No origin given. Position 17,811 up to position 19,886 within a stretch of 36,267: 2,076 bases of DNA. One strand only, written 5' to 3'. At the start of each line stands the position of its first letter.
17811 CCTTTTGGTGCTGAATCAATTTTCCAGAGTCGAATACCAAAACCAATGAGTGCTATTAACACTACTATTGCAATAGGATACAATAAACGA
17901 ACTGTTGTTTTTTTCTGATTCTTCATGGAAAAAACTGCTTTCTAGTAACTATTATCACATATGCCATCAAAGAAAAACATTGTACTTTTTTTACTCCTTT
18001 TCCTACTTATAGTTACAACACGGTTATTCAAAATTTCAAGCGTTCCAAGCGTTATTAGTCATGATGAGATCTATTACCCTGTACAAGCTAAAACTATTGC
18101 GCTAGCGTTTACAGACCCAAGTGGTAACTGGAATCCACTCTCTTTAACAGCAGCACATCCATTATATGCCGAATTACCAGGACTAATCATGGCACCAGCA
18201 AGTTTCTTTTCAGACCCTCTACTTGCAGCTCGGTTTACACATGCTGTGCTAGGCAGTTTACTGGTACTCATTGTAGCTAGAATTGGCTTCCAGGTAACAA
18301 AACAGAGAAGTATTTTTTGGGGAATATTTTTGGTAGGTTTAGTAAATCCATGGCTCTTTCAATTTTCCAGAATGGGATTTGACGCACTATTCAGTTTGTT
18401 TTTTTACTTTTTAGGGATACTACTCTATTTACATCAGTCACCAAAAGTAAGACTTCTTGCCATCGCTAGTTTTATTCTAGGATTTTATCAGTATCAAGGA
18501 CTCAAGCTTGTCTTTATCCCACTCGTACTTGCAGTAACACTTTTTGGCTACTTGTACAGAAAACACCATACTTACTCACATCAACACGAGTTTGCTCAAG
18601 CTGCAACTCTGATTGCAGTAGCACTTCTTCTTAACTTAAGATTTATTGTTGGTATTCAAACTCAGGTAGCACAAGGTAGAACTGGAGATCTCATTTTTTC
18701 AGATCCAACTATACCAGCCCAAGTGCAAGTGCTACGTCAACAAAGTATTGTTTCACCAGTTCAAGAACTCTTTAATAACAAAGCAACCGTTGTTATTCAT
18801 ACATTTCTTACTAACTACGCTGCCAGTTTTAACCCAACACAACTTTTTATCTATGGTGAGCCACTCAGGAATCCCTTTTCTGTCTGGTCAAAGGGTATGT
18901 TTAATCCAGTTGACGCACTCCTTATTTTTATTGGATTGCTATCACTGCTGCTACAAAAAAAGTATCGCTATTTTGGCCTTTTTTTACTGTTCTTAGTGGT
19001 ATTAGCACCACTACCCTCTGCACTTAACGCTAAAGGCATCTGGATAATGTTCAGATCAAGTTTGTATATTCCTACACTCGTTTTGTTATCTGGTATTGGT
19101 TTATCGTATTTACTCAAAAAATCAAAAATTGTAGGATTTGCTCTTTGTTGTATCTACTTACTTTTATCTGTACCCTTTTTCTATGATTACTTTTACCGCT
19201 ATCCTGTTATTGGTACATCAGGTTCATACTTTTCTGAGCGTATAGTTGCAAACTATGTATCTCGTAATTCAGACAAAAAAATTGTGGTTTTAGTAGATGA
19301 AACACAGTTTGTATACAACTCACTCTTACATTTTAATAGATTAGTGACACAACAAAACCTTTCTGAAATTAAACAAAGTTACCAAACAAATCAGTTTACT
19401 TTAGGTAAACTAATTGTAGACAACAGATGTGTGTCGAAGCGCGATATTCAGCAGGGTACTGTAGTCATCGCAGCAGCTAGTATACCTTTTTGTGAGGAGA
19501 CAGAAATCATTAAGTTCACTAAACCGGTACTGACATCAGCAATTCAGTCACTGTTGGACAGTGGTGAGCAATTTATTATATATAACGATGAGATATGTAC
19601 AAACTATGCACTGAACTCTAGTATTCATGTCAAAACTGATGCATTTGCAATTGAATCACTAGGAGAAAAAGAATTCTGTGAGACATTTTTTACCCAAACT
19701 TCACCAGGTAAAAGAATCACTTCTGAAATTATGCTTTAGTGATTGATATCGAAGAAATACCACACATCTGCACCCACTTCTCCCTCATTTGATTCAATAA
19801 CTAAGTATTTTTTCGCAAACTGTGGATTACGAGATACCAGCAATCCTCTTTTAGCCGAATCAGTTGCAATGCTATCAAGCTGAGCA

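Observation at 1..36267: One 36-kb locus encodes at least 13 GT-C-like membrane glycosyltransferases: an extracytoplasmic glycan assembly line?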

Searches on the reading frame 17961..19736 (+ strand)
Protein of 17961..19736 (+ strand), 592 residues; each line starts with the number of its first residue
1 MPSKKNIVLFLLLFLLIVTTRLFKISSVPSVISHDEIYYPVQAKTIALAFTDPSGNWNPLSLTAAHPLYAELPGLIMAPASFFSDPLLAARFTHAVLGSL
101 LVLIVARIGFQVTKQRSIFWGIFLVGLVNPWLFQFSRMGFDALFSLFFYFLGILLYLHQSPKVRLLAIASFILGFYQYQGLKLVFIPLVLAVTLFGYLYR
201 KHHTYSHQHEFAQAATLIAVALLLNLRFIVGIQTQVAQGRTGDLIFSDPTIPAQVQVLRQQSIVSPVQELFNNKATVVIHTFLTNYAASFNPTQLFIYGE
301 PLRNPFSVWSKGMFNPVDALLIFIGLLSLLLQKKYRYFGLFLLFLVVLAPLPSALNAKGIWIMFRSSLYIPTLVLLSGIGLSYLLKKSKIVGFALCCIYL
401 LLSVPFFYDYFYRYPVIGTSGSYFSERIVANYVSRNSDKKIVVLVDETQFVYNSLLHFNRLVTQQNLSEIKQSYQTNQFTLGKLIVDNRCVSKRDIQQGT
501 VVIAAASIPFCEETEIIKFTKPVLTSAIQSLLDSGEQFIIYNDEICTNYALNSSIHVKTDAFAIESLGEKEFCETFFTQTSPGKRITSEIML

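Call 4: search_protein_families(library=pfam, max_evalue=0.01, proteins=[window:17961-19736:+])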
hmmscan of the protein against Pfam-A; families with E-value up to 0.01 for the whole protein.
window:17961-19736:+ (592 aa): 0 families

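Call 8: search_protein_families(library=ncbifam, max_evalue=0.1, proteins=[window:17961-19736:+])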
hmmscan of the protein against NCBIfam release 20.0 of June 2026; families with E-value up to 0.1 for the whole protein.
window:17961-19736:+ (592 aa): 0 families

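Call 9: search_protein_families(library=pfam, max_evalue=10, proteins=[window:17961-19736:+])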
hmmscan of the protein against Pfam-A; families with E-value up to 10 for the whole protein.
window:17961-19736:+ (592 aa): 2 families
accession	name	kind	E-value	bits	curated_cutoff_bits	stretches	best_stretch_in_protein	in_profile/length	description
PF17314.7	DUF5360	-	1.5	9.3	25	1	313-363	44-94/127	Family of unknown function (DUF5360)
PF06398.17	Pex24p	-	6.3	6.2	26.8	1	149-225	30-109/358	Integral peroxisomal membrane peroxin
